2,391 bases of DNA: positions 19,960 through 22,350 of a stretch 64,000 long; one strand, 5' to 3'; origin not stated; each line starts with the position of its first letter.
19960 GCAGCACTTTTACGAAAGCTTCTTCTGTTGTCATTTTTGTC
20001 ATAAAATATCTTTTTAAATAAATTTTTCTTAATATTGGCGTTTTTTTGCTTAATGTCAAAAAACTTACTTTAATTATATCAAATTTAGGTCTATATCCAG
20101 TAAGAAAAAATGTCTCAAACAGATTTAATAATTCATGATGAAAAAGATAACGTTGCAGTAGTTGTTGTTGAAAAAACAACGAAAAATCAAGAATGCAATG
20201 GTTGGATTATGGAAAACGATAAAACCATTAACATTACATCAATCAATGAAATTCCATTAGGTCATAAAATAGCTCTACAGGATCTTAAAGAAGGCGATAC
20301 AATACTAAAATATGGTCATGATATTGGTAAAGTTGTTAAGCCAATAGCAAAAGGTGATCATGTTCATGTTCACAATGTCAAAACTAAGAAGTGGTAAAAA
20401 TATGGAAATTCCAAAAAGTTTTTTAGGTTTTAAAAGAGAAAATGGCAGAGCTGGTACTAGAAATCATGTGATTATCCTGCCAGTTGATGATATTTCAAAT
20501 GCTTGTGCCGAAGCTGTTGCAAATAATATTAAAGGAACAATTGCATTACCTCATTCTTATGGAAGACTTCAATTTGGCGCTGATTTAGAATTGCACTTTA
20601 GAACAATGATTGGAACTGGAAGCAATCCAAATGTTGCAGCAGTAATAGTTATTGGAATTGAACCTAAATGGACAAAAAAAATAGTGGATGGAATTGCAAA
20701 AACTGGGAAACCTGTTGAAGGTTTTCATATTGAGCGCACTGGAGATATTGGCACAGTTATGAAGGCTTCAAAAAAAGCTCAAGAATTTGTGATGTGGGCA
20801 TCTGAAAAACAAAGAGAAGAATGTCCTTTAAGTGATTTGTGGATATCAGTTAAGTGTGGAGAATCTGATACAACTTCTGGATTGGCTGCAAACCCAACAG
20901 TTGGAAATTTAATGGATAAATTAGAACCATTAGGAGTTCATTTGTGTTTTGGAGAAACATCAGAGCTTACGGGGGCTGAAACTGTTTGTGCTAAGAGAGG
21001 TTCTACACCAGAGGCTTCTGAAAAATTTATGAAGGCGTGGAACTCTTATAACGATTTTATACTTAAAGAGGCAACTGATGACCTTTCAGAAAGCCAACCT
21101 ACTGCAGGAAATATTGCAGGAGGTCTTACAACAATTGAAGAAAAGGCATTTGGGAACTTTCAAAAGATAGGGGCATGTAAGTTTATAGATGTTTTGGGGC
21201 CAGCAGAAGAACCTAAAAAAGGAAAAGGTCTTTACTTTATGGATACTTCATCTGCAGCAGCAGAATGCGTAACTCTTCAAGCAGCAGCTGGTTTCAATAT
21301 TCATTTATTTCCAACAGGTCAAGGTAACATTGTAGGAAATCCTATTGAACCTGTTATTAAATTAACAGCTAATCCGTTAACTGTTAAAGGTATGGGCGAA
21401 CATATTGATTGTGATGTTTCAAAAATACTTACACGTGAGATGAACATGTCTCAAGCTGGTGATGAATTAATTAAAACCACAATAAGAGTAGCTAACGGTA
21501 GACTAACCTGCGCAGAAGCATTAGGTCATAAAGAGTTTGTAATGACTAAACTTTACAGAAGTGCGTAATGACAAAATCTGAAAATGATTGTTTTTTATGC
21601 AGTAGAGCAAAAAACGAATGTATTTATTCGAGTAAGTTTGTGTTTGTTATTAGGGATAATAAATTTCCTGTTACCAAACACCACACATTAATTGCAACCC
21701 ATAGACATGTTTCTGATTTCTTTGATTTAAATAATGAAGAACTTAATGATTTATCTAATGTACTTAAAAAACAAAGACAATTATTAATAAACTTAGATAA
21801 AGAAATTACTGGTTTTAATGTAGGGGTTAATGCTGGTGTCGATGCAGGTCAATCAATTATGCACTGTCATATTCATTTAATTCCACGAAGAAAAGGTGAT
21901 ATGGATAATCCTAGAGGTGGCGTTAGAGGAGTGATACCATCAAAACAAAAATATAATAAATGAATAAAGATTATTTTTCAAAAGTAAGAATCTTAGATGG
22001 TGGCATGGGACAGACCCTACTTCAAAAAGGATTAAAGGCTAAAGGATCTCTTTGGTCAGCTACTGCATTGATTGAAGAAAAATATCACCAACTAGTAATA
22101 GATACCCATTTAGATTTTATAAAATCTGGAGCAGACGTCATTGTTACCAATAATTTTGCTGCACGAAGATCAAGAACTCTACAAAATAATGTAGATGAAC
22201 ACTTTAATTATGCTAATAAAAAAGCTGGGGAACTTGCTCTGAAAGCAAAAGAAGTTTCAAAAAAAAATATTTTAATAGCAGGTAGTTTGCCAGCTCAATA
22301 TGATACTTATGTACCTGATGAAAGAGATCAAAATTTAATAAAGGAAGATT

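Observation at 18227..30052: Sulfonate-to-sulfite-to-APS island with no recognisable APS-consuming enzyme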

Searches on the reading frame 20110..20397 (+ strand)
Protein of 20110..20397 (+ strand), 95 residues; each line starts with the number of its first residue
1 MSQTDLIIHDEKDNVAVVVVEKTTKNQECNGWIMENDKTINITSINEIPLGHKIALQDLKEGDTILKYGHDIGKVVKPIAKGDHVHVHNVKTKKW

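Call 3: search_protein_families(library=pfam, proteins=[window:20110-20397:+], max_evalue=0.01)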
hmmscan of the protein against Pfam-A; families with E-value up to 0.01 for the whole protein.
window:20110-20397:+ (95 aa): 1 family
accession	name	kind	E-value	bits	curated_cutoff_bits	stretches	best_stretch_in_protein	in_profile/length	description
PF08666.17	SAF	-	0.00041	21.3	21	1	46-91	24-63/63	SAF domain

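Call 5: search_protein_families(library=ncbifam, proteins=[window:20110-20397:+], max_evalue=0.001)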
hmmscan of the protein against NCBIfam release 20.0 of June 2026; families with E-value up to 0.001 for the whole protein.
window:20110-20397:+ (95 aa): 1 family
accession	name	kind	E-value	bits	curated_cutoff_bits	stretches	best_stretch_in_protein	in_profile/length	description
TIGR03248.1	galactar-dH20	equivalog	1.8e-11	43.2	730.85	1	10-91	6-79/507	galactarate dehydratase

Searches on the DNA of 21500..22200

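Call 89: search_rna_families(source=window, start=21500, end=22200, threshold=evalue, max_evalue=1, show_alignments=2)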
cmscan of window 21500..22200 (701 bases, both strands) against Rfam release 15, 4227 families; matches with E-value up to 1: 0.
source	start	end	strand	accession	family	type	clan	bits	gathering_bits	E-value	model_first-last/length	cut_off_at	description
